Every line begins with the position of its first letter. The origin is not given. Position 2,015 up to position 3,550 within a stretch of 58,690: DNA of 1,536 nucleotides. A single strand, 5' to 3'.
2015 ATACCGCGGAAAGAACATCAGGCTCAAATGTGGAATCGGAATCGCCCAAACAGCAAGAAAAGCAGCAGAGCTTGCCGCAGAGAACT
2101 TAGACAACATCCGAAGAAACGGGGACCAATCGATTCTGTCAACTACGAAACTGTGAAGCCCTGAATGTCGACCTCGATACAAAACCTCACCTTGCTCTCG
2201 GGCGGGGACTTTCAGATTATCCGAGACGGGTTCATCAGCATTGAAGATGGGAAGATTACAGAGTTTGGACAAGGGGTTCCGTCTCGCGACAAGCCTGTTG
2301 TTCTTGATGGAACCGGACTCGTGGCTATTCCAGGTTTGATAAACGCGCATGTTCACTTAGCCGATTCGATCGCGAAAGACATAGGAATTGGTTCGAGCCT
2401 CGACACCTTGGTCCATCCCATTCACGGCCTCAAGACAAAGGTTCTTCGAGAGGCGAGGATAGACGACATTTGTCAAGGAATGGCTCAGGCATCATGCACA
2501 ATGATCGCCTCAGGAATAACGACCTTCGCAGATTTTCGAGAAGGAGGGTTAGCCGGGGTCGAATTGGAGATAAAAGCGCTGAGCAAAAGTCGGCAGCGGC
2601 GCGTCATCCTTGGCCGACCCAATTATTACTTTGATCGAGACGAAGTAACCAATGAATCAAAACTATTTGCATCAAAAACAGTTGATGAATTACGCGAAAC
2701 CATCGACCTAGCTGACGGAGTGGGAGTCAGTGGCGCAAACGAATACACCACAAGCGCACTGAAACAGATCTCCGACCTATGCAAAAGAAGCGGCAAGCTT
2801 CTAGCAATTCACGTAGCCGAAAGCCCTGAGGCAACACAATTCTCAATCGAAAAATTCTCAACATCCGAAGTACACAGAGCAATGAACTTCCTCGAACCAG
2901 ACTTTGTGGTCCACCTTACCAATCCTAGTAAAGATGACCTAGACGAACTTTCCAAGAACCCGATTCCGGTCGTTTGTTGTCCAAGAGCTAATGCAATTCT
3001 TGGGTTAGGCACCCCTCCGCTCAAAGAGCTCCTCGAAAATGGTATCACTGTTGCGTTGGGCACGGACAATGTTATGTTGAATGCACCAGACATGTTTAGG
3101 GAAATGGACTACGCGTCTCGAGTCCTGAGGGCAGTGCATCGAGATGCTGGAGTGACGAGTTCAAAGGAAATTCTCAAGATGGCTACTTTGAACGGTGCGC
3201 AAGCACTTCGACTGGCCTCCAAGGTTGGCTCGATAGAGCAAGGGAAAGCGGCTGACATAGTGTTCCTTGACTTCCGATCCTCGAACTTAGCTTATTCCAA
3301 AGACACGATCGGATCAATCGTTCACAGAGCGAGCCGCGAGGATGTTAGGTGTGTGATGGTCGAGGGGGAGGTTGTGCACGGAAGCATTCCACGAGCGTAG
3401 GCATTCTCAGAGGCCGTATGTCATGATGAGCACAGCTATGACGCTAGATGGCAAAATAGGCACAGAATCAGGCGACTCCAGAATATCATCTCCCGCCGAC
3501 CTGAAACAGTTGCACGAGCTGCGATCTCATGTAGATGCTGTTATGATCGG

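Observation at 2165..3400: Deaminase-type amidohydrolase embedded in the archaeal riboflavin operon: candidate for the unassigned pyrimidine deaminase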

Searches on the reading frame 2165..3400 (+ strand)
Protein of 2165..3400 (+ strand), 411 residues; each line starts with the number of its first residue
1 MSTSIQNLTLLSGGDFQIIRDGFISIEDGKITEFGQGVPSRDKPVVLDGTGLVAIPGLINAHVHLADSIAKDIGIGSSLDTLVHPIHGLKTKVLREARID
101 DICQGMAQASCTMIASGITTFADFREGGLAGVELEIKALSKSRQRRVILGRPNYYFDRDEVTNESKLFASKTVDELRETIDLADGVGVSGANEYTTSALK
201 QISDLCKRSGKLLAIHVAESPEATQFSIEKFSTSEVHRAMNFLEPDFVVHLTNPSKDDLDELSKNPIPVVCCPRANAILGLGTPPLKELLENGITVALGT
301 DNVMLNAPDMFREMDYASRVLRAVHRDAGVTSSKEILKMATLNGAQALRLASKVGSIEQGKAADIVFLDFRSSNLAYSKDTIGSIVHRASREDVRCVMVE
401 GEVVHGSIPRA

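Call 3: search_protein_families(library=pfam, proteins=[window:2165-3400:+])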
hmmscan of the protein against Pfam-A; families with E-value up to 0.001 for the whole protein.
window:2165-3400:+ (411 aa): 3 families
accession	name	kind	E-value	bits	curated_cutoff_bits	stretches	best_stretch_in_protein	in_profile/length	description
PF01979.26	Amidohydro_1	-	1.4e-52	179.5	25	1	54-404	2-345/345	Amidohydrolase family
PF07969.17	Amidohydro_3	-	2e-18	67.6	29.7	1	191-405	256-472/472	Amidohydrolase family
PF00962.28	A_deaminase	-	9.4e-07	28.6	27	1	223-354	191-327/330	Adenosine deaminase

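Call 4: search_protein_families(library=ncbifam, proteins=[window:2165-3400:+])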
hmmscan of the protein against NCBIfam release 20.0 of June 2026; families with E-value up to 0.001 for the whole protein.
window:2165-3400:+ (411 aa): 64 families (the best 25 are shown)
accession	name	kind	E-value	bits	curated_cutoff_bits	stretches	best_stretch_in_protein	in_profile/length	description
NF005552.0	PRK07213.1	equivalog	1.8e-109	366.2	294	1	5-399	4-377/382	chlorohydrolase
NF006252.0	PRK08393.1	equivalog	7.1e-49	167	617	1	1-404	1-398/424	N-ethylammeline chlorohydrolase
NF006549.0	PRK09045.1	equivalog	3.4e-43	147.9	540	1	47-403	58-413/444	TRZ/ATZ family hydrolase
NF006056.0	PRK08204.1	subfamily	3.1e-42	144.9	391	1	19-404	22-415/449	hypothetical protein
NF004701.0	PRK06038.1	equivalog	3.4e-42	144.6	609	1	5-404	8-401/432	N-ethylammeline chlorohydrolase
NF004995.0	PRK06380.1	subfamily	5.8e-42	144.1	567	1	1-403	1-397/418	metal-dependent hydrolase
NF005557.0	PRK07228.1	equivalog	2.2e-41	142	522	1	7-405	7-413/445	5'-deoxyadenosine deaminase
NF006055.0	PRK08203.1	equivalog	2e-34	118.9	532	2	196-404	216-425/455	8-oxoguanine deaminase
NF009059.0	PRK12393.1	equivalog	1.7e-29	102.9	543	2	195-404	219-430/460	amidohydrolase family protein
NF005540.0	PRK07203.1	equivalog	8.8e-28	97.1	444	1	7-404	6-413/444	putative aminohydrolase SsnA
NF005211.0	PRK06687.1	equivalog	1.1e-27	96.9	703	1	14-404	14-408/419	TRZ/ATZ family protein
TIGR02967.1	guan_deamin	equivalog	3.7e-26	92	375.4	1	17-376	2-368/401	guanine deaminase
NF006681.0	PRK09229.1-2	equivalog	4.1e-26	91.7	362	1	196-404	214-424/451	formimidoylglutamate deiminase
NF012037.0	PRK15493.1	equivalog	1.9e-25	89.5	779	1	16-404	17-408/435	bifunctional S-methyl-5'-thioadenosine deaminase/S-adenosylhomocysteine deaminase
TIGR03314.1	Se_ssnA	subfamily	4.6e-24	85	455.5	1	6-404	4-412/441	putative selenium metabolism protein SsnA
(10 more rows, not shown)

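Call 5: find_homologous_proteins(query=window:2165-3400:+)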
Query window:2165-3400:+ (411 aa): 4212 proteins with E <= 0.001 among 8000 candidates; the best 120 are listed.
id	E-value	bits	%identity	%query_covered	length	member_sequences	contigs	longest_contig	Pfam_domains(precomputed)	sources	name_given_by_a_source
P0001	2.2e-264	894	100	100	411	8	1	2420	PF00962.29,PF07969.18,PF01979.27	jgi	-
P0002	1.8e-202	690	76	100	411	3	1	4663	PF07969.18,PF01979.27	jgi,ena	-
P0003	3.4e-192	657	73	100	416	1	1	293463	PF00962.29,PF07969.18,PF01979.27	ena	-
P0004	1.7e-177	608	68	100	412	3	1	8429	PF07969.18,PF01979.27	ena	-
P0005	2.8e-168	578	65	100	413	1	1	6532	PF00962.29,PF07969.18,PF01979.27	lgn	-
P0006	3.7e-166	571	71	89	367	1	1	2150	PF00962.29,PF07969.18,PF01979.27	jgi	jgi:cytosine/adenosine deaminase-related metal-dependent hydrolase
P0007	8.3e-163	560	62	100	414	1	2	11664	PF07969.18,PF01979.27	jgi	jgi:cytosine/adenosine deaminase-related metal-dependent hydrolase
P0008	1.1e-161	556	61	100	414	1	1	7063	PF07969.18,PF01979.27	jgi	jgi:cytosine/adenosine deaminase-related metal-dependent hydrolase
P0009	3.1e-161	555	64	100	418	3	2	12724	PF00962.29,PF07969.18,PF01979.27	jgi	jgi:cytosine/adenosine deaminase-related metal-dependent hydrolase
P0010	1.4e-158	546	60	100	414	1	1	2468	PF00962.29,PF07969.18,PF01979.27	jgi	jgi:cytosine/adenosine deaminase-related metal-dependent hydrolase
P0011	1.9e-158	546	60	100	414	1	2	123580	PF07969.18,PF01979.27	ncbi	-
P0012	8.5e-157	540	60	100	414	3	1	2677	PF07969.18,PF01979.27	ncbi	-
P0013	9.6e-157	540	61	99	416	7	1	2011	PF07969.18,PF01979.27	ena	-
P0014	2.8e-156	538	61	100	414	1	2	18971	PF07969.18,PF01979.27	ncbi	-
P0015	4.3e-156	538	59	100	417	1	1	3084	PF07969.18,PF01979.27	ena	-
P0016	4.3e-156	538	62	96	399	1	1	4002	PF07969.18,PF01979.27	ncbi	-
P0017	4.3e-156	538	60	100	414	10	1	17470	PF07969.18,PF01979.27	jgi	-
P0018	4.7e-156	538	58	99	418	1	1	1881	PF07969.18,PF01979.27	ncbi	-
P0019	1.7e-155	536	60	100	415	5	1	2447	PF07969.18,PF01979.27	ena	-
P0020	3.7e-155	535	60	100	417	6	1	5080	PF07969.18,PF01979.27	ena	-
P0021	1.1e-154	533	60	100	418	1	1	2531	PF07969.18,PF01979.27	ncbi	-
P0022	2.0e-154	532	58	100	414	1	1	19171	PF07969.18,PF01979.27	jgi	jgi:cytosine/adenosine deaminase-related metal-dependent hydrolase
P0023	1.4e-152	526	59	99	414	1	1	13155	PF07969.18,PF01979.27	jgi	jgi:cytosine/adenosine deaminase-related metal-dependent hydrolase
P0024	1.6e-152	526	61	96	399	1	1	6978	PF00962.29,PF07969.18,PF01979.27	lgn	-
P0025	6.6e-152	524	59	100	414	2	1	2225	PF07969.18,PF01979.27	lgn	-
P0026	4.8e-151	521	57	100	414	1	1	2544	PF07969.18,PF01979.27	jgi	jgi:cytosine/adenosine deaminase-related metal-dependent hydrolase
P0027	1.3e-150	520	57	100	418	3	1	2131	PF07969.18,PF01979.27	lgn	-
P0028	1.2e-149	517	57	100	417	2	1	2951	PF07969.18,PF01979.27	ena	-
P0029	2.0e-148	513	57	100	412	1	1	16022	PF00962.29,PF07969.18,PF01979.27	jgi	jgi:cytosine/adenosine deaminase-related metal-dependent hydrolase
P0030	2.9e-148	512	57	100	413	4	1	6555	PF07969.18,PF01979.27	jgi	-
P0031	4.6e-148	511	56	100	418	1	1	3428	PF07969.18,PF01979.27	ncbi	-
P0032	1.3e-147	510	55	100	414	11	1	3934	PF07969.18,PF01979.27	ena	-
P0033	1.6e-146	506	56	100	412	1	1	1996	PF07969.18,PF01979.27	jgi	jgi:cytosine/adenosine deaminase-related metal-dependent hydrolase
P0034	1.6e-143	496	57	100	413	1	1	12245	PF07969.18,PF01979.27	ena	-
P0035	6.9e-142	491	74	73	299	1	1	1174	PF00962.29,PF07969.18,PF01979.27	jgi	jgi:cytosine/adenosine deaminase-related metal-dependent hydrolase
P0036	1.3e-141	490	54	99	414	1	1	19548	PF07969.18,PF01979.27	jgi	jgi:cytosine/adenosine deaminase-related metal-dependent hydrolase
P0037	1.3e-140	487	54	100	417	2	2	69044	PF07969.18,PF01979.27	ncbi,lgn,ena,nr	ncbi:MAG: amidohydrolase family protein [Nitrososphaerota archaeon]|nr:amidohydrolase family protein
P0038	3.2e-140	486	54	100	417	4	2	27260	PF07969.18,PF01979.27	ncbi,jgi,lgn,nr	ncbi:MAG: amidohydrolase family protein [Nitrososphaerota archaeon]|jgi:cytosine/adenosine deaminase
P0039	1.5e-139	483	54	96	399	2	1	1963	PF07969.18,PF01979.27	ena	-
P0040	2.0e-136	473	52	100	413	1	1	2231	PF07969.18,PF01979.27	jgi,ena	-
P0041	2.5e-135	469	52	100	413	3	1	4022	PF07969.18,PF01979.27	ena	-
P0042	1.6e-134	467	53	99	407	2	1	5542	PF07969.18,PF01979.27,PF22644.3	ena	-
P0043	3.6e-134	466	52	100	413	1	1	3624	PF07969.18,PF01979.27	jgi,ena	jgi:cytosine/adenosine deaminase-related metal-dependent hydrolase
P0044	1.7e-133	463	53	100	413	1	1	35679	PF07969.18,PF01979.27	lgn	-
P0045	1.9e-133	463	52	99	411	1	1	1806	PF07969.18,PF01979.27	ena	-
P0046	3.3e-133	462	52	100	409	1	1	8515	PF00962.29,PF07969.18,PF01979.27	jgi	jgi:cytosine/adenosine deaminase-related metal-dependent hydrolase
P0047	4.1e-132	459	52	99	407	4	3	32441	PF07969.18,PF01979.27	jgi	jgi:cytosine/adenosine deaminase-related metal-dependent hydrolase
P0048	9.6e-132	458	53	99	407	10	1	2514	PF00962.29,PF07969.18,PF01979.27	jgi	jgi:cytosine/adenosine deaminase-related metal-dependent hydrolase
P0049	1.6e-131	457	52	100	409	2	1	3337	PF07969.18,PF01979.27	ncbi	-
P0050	1.6e-130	454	69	72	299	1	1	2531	PF00962.29,PF07969.18,PF01979.27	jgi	jgi:cytosine/adenosine deaminase-related metal-dependent hydrolase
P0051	2.7e-130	453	51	100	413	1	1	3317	PF07969.18,PF01979.27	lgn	-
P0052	9.2e-130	451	51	100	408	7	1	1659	PF07969.18,PF01979.27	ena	-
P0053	4.4e-129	449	51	99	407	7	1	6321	PF00962.29,PF07969.18,PF01979.27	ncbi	-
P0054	3.7e-128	446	51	99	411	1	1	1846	PF00962.29,PF07969.18,PF01979.27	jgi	-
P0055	6.1e-128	445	50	99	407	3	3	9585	PF07969.18,PF01979.27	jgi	-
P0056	1.4e-127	444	50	100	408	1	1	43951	PF07969.18,PF01979.27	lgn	-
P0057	3.1e-127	443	50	100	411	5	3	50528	PF00962.29,PF07969.18,PF01979.27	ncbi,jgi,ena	ncbi:MAG: amidohydrolase family protein [Candidatus Bathyarchaeia archaeon]|jgi:cytosine/adenosine d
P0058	1.9e-125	437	50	99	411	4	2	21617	PF07969.18,PF01979.27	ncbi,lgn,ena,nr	ncbi:MAG TPA: amidohydrolase family protein [Methylomirabilota bacterium]|nr:amidohydrolase family p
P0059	5.0e-125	436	50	99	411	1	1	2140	PF00962.29,PF07969.18,PF01979.27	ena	-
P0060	4.0e-124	433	50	99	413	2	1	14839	PF07969.18,PF01979.27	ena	-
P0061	1.2e-123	431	49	99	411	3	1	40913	PF00962.29,PF07969.18,PF01979.27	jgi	jgi:cytosine/adenosine deaminase-related metal-dependent hydrolase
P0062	1.7e-123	430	50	99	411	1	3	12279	PF07969.18,PF01979.27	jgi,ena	-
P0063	2.4e-123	430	49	99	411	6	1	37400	PF07969.18,PF01979.27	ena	-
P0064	3.2e-123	430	50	99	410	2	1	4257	PF07969.18,PF01979.27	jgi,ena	-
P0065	6.6e-123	429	49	99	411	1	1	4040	PF00962.29,PF07969.18,PF01979.27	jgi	jgi:cytosine/adenosine deaminase-related metal-dependent hydrolase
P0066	1.0e-122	428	48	100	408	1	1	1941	PF07969.18,PF01979.27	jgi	jgi:cytosine/adenosine deaminase-related metal-dependent hydrolase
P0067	3.4e-122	426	48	99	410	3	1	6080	PF07969.18,PF01979.27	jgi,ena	-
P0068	4.5e-122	426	49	99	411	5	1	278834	PF07969.18,PF01979.27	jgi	jgi:cytosine/adenosine deaminase-related metal-dependent hydrolase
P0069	2.2e-121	424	48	99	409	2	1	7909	PF07969.18,PF01979.27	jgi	-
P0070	4.7e-121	422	48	99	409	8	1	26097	PF07969.18,PF01979.27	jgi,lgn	jgi:cytosine/adenosine deaminase-related metal-dependent hydrolase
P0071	8.5e-121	422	49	99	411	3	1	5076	PF00962.29,PF07969.18,PF01979.27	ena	-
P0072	9.7e-121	421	47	99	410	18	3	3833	PF00962.29,PF07969.18,PF01979.27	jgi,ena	jgi:cytosine/adenosine deaminase-related metal-dependent hydrolase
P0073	2.1e-120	420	48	98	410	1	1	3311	PF07969.18,PF01979.27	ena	-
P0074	7.7e-120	418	49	99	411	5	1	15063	PF00962.29,PF07969.18,PF01979.27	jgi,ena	-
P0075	1.4e-119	418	49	99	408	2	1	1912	PF07969.18,PF01979.27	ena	-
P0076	2.5e-119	417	47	99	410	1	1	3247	PF00962.29,PF07969.18,PF01979.27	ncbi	-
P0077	2.8e-119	417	52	88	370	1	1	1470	PF00962.29,PF07969.18,PF01979.27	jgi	jgi:cytosine/adenosine deaminase-related metal-dependent hydrolase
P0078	1.7e-118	414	52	88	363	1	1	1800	PF00962.29,PF07969.18,PF01979.27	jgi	jgi:cytosine/adenosine deaminase-related metal-dependent hydrolase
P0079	2.5e-117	410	48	96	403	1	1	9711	PF07969.18,PF01979.27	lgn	-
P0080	2.7e-117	410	48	96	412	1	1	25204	PF07969.18,PF01979.27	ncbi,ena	-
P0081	3.5e-117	410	47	96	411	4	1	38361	PF07969.18,PF01979.27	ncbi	-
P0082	4.5e-117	409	47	100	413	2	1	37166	PF07969.18,PF01979.27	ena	-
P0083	8.2e-117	409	47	99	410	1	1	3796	PF07969.18,PF01979.27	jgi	jgi:cytosine/adenosine deaminase-related metal-dependent hydrolase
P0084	9.0e-117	408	49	98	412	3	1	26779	PF07969.18,PF01979.27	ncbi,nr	ncbi:MAG: amidohydrolase family protein [Candidatus Methylarchaceae archaeon HK01M]|nr:amidohydrolas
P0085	1.2e-116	408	47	99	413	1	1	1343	PF07969.18,PF01979.27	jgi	-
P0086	1.5e-116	408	64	72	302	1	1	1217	PF07969.18,PF01979.27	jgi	jgi:cytosine/adenosine deaminase-related metal-dependent hydrolase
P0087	1.5e-116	408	47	99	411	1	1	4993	PF07969.18,PF01979.27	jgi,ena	-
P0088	1.6e-116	408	47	99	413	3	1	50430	PF07969.18,PF01979.27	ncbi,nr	ncbi:MAG: amidohydrolase family protein [Nitrososphaerales archaeon]|nr:amidohydrolase family protei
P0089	1.9e-116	407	45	99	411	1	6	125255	PF07969.18,PF01979.27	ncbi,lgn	ncbi:MAG: amidohydrolase family protein [Nitrososphaerales archaeon]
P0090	1.5e-115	404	48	99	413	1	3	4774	PF07969.18,PF01979.27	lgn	-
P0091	1.9e-115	404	48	100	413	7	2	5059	PF07969.18,PF01979.27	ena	-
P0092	2.5e-115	404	47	99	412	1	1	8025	PF07969.18,PF01979.27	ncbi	ncbi:MAG: amidohydrolase family protein [Nitrososphaerales archaeon]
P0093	5.0e-115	403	48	99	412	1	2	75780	PF07969.18,PF01979.27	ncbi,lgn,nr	ncbi:MAG: amidohydrolase family protein [archaeon]|nr:amidohydrolase family protein [archaeon] MCP83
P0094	4.9e-114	399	46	99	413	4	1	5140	PF07969.18,PF01979.27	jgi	-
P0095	1.3e-113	398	48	99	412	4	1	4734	PF07969.18,PF01979.27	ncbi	-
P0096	3.9e-112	393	57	76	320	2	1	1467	PF07969.18,PF01979.27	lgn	-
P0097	3.2e-111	390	46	99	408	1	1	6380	PF07969.18,PF01979.27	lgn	-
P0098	1.2e-110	388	46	98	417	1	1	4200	PF07969.18,PF01979.27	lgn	-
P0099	2.1e-110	387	47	98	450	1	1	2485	PF07969.18,PF01979.27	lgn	-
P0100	4.3e-110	386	47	99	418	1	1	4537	PF07969.18,PF01979.27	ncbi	ncbi:MAG: amidohydrolase family protein [Nitrososphaerales archaeon]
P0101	9.7e-110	385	45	99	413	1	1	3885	PF07969.18,PF01979.27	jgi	-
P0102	2.8e-109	384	46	98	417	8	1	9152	PF07969.18,PF01979.27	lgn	-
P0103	3.1e-109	384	49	86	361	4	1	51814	PF07969.18,PF01979.27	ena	-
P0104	5.4e-109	383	45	99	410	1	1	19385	PF07969.18,PF01979.27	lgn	-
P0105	1.4e-108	381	46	99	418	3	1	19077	PF07969.18,PF01979.27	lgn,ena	-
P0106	3.9e-107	377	44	98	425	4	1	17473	PF07969.18,PF01979.27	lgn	-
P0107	4.1e-107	377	48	98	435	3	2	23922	PF07969.18,PF01979.27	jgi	-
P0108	1.4e-106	375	45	98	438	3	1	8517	PF07969.18,PF01979.27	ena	-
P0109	3.0e-106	374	45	98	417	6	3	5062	PF07969.18,PF01979.27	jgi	-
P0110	3.1e-105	370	45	99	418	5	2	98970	PF07969.18,PF01979.27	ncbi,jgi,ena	-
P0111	6.0e-105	369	44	97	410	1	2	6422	PF07969.18,PF01979.27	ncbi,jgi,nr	ncbi:cytosine deaminase [Candidatus Bathyarchaeota archaeon]|nr:MAG: cytosine deaminase [Candidatus 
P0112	8.6e-105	369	44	98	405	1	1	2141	PF07969.18,PF01979.27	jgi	jgi:cytosine/adenosine deaminase-related metal-dependent hydrolase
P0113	2.8e-104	367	49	89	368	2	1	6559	PF07969.18,PF01979.27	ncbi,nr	ncbi:MAG: amidohydrolase family protein, partial [archaeon]|nr:amidohydrolase family protein [archae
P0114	6.7e-104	366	45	96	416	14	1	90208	PF07969.18,PF01979.27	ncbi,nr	ncbi:chlorohydrolase [Candidatus Bathyarchaeota archaeon]|nr:MAG: chlorohydrolase [Candidatus Bathya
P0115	1.2e-103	365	46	98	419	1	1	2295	PF07969.18,PF01979.27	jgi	jgi:cytosine/adenosine deaminase-related metal-dependent hydrolase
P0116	5.3e-103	363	42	97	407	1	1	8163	PF07969.18,PF01979.27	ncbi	ncbi:MAG: amidohydrolase family protein [Candidatus Bathyarchaeota archaeon]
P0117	5.9e-103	363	43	98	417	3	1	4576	PF07969.18,PF01979.27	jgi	-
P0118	3.0e-102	361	44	98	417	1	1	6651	PF07969.18,PF01979.27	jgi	jgi:cytosine/adenosine deaminase-related metal-dependent hydrolase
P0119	3.8e-102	360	45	98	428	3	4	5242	PF07969.18,PF01979.27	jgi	jgi:cytosine/adenosine deaminase-related metal-dependent hydrolase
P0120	5.8e-102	360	45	98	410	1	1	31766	PF07969.18,PF01979.27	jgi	-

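Call 16: search_solved_structures(query=window:2165-3400:+, max_evalue=1e-10)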
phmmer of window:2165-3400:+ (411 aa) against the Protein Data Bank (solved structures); distinct sequences matched with E-value up to 1e-10: 18.
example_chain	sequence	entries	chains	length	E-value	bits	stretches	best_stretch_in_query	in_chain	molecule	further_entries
4v1x_A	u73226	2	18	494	2.6e-33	118.8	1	211-404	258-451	ATRAZINE CHLOROHYDROLASE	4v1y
4dyk_A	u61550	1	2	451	5.5e-28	101.2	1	18-402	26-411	AMIDOHYDROLASE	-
4gbd_A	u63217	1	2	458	5.9e-28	101.1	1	18-402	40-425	Putative uncharacterized protein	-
4f0r_A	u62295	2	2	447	4e-26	95.1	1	15-403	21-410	5-methylthioadenosine/S-adenosylhomocysteine deaminase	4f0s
3lnp_A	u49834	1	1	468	1.1e-25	93.6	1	45-402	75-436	Amidohydrolase family Protein OLEI01672_1_465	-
4dzh_A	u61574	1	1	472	7.6e-18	67.9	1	54-402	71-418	AMIDOHYDROLASE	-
2i9u_A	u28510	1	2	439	9.1e-16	61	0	244-375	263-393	Cytosine/guanine deaminase related protein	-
3hpa_A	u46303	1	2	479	1.1e-15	60.7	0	199-404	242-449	AMIDOHYDROLASE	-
7ww2_A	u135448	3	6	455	5.3e-15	58.5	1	16-404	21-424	8-oxoguanine deaminase | Hydroxydechloroatrazine ethylaminohydrolase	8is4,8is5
5hme_A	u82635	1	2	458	6.1e-15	58.3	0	248-403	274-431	Triazine hydrolase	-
5hmd_A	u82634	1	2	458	6.1e-15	58.3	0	248-403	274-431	Triazine hydrolase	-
5hmf_A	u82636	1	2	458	6.1e-15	58.3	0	248-403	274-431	Triazine hydrolase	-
4l9x_A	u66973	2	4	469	1.2e-14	57.3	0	248-403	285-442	Triazine hydrolase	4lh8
3ls9_A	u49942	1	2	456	1.7e-14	56.8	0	248-403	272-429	Triazine hydrolase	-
3lsb_A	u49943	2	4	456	1.7e-14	56.8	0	248-403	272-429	Triazine hydrolase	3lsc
6ohb_A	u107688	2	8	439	1.2e-11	47.4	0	250-374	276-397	Guanine deaminase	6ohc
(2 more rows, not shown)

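Call 18: find_related_loci(query=A1, collection=genome_contigs, flank=7000)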
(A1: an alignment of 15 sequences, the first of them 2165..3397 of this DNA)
Query A1 (411 aa) in genome_contigs; peptide patterns used: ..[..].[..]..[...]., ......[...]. (x = any residue, [..] = any of these).
600 stretches matched a pattern (row limit reached: there are more); 188 encode a relative of the query (tblastn E <= 1e-3); the best 80 are kept; 80 distinct loci.
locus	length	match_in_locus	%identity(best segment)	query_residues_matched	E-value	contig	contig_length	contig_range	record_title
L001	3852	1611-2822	42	1-405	3e-109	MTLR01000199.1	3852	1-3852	MAG: Candidatus Bathyarchaeota archaeon JdFR-04 JGI24020J35080_1006145, whole genome shotgun sequence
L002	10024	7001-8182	44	1-408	2e-102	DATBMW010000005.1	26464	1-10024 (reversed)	MAG TPA_asm: Nitrososphaera sp. isolate SMAG_U4008 k141_2899719, whole genome shotgun sequence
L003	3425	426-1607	44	1-404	9e-97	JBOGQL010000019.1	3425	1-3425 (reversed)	MAG: Nitrososphaera sp. isolate M3-B2_metabat2.bin.1 k127_650487, whole genome shotgun sequence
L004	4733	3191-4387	40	5-408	4e-94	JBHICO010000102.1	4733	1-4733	MAG: Nitrososphaerales archaeon isolate bea2_sp1_bin.4 NODE_3758_length_4733_cov_3.697520, whole genome shotgun sequence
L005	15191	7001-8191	41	5-411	1e-91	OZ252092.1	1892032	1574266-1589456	MAG: Nitrosopumilus sp. isolate 1ff4eb3d-b9ef-4315-8156-e0ce16ae0cce genome assembly, chromosome: 1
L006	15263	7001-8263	40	1-406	7e-92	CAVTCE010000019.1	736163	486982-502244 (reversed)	MAG: uncultured Nitrososphaeraceae archaeon isolate MFD02360.bin.2.160 genome assembly, contig: contig_33705, whole geno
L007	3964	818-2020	38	5-404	5e-92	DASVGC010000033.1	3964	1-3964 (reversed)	MAG TPA_asm: Nitrososphaeraceae archaeon isolate SMAG_U2105 k141_1158881, whole genome shotgun sequence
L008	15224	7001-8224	39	5-408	3e-91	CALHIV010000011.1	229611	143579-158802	MAG: uncultured Nitrososphaerales archaeon isolate S1_Bin_METABAT__108_1 genome assembly, contig: c_000003092715, whole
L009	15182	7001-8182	40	5-408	2e-90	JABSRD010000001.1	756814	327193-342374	MAG: Nitrosopumilus sp. isolate DT_77 DT-Nitrosopumilus-1_scaffold_1, whole genome shotgun sequence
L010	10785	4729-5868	41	5-407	5e-90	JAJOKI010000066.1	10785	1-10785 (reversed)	MAG: Methanocellales archaeon isolate MAG-838 c_000000000020, whole genome shotgun sequence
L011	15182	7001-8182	39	5-408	4e-89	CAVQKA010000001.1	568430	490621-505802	MAG: uncultured Nitrososphaerota archaeon isolate MFD00008.bin.1.167 genome assembly, contig: contig_31754, whole genome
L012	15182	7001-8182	40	5-408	2e-88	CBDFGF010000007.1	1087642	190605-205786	MAG: Nitrosopumilus sp. isolate a36a2841-119c-4c6a-b68b-3669e44482b6 genome assembly, contig: contig_7, whole genome sho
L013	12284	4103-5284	38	5-408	8e-85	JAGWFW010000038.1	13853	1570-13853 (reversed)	MAG: Thaumarchaeota archaeon isolate REEA19 REEA19_38_length_13853_cov_6.632767, whole genome shotgun sequence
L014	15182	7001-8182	40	5-408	6e-85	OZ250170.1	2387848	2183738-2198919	MAG: Nitrosopumilus sp. isolate 8ede36e8-2844-49f4-9dae-05aba3b78c45 genome assembly, chromosome: 1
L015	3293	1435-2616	38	5-408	3e-85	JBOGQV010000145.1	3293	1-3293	MAG: Nitrosotalea sp. isolate TC-S_metabat2.bin.608 k127_111231, whole genome shotgun sequence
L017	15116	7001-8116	36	4-394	4e-66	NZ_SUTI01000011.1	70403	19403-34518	MAG: Methanobrevibacter sp. isolate SIG16 NODE_68_length_70403_cov_29.450161, whole genome shotgun sequence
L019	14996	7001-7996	35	9-399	1e-59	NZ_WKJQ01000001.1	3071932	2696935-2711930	Haloferax marinum strain MBLA0078 contig00001, whole genome shotgun sequence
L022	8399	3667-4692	36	53-405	6e-55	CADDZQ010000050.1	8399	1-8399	archaeon isolate B26 genome assembly, contig: NODE_6514_length_8399_cov_10.344778, whole genome shotgun sequence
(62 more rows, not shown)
